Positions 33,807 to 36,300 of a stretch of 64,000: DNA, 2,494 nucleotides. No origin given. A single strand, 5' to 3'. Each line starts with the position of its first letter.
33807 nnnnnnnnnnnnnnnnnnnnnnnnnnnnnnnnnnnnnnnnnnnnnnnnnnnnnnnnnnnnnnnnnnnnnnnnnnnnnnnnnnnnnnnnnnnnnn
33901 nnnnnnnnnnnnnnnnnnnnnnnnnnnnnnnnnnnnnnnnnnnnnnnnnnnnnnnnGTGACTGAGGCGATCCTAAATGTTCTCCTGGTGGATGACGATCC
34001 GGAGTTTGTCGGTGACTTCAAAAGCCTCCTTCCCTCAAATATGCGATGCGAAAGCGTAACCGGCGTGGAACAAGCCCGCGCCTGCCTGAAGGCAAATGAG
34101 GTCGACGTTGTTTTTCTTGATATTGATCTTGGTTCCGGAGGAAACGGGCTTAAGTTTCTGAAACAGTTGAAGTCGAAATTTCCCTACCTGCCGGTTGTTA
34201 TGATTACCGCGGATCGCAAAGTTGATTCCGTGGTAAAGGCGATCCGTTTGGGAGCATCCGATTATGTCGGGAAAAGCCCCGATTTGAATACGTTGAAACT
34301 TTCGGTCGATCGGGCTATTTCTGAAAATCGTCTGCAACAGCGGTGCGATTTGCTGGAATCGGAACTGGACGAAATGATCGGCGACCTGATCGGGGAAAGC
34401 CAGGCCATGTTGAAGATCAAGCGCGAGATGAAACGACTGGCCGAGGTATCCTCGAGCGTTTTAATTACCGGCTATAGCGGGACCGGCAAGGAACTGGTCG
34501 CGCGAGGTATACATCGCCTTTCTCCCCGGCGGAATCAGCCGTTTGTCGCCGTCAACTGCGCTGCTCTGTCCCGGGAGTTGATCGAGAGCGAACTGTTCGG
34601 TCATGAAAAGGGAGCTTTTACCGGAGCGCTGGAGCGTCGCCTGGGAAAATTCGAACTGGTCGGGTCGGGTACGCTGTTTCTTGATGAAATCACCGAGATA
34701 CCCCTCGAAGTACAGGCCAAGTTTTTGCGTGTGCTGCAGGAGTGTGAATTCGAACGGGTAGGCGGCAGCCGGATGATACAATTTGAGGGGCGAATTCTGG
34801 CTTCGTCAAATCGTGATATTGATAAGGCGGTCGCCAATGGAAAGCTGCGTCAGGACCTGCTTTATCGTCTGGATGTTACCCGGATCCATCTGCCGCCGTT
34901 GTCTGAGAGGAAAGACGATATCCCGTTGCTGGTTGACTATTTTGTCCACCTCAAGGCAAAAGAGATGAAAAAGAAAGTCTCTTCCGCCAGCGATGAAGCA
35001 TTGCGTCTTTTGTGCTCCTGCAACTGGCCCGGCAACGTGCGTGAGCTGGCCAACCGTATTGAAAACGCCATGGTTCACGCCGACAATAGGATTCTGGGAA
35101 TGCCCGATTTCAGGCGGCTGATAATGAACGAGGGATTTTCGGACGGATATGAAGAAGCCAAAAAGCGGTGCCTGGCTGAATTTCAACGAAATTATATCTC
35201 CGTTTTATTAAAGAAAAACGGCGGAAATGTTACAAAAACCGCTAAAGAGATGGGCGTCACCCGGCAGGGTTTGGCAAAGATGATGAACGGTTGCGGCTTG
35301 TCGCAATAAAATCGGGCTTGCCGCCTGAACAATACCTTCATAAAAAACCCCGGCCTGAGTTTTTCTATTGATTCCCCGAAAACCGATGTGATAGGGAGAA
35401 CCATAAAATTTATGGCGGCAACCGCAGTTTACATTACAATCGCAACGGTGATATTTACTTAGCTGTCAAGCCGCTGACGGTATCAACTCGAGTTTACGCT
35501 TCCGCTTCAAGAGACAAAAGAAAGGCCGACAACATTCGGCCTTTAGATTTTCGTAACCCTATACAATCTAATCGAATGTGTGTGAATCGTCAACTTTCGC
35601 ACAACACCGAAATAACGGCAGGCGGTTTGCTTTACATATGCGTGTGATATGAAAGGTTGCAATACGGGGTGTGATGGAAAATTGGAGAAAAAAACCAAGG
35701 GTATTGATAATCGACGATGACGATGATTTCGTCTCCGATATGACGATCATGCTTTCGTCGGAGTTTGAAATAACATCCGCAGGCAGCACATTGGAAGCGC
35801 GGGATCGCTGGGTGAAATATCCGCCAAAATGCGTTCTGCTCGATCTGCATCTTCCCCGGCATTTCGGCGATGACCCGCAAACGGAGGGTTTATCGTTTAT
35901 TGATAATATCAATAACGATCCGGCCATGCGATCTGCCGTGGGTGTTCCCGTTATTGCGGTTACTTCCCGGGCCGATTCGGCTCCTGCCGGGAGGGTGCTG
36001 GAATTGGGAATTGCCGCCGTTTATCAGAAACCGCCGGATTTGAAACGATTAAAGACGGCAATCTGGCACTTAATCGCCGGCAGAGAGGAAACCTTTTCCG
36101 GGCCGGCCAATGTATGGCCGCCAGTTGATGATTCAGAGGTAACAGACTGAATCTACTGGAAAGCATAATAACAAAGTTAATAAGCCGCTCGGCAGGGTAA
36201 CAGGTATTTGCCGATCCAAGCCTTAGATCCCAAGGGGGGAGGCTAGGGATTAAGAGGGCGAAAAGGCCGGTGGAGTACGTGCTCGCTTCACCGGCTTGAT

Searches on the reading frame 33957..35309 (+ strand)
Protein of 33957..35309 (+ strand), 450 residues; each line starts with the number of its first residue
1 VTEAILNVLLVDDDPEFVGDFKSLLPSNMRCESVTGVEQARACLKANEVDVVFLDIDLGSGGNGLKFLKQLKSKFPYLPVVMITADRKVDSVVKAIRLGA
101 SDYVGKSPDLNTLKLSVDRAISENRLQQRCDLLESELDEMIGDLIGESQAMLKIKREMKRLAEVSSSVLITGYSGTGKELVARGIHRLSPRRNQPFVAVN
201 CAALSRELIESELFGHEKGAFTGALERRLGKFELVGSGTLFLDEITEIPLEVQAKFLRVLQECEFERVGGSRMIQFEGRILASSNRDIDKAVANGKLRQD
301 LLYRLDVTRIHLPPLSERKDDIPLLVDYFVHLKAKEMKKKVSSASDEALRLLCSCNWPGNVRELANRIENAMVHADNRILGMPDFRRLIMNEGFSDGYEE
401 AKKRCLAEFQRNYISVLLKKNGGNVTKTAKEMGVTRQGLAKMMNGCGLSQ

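Call 97: search_protein_families(library=pfam, proteins=[window:33957-35309:+], max_evalue=0.00001)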
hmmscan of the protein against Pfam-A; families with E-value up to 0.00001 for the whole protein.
window:33957-35309:+ (450 aa): 6 families
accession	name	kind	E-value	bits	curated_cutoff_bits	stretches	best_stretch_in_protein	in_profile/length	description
PF00158.32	Sigma54_activat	-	1.9e-64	216.8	20.2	1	144-311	1-168/168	Sigma-54 interaction domain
PF25601.1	AAA_lid_14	-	1.8e-21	76.2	27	1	317-393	2-78/87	AAA+ ATPase lid domain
PF00072.30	Response_reg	-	5.1e-20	72.1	30.2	1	8-115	1-108/111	Response regulator receiver domain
PF14532.12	Sigma54_activ_2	-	5.1e-18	66.1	25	1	145-315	1-138/138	Sigma-54 interaction domain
PF02954.25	HTH_8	-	1.1e-06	28.7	22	1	406-441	2-37/42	Bacterial regulatory protein, Fis family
PF07728.20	AAA_5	-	3.2e-06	27.6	22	1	168-286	2-123/139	AAA domain (dynein-related subfamily)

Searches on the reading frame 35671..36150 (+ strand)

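Call 105: search_protein_families(library=pfam, proteins=[window:35671-36150:+], max_evalue=0.00001)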
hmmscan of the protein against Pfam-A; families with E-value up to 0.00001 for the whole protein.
window:35671-36150:+ (159 aa): 1 family
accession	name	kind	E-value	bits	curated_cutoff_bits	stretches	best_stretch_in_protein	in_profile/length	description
PF00072.30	Response_reg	-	5e-13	49.6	30.2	1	11-131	1-110/111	Response regulator receiver domain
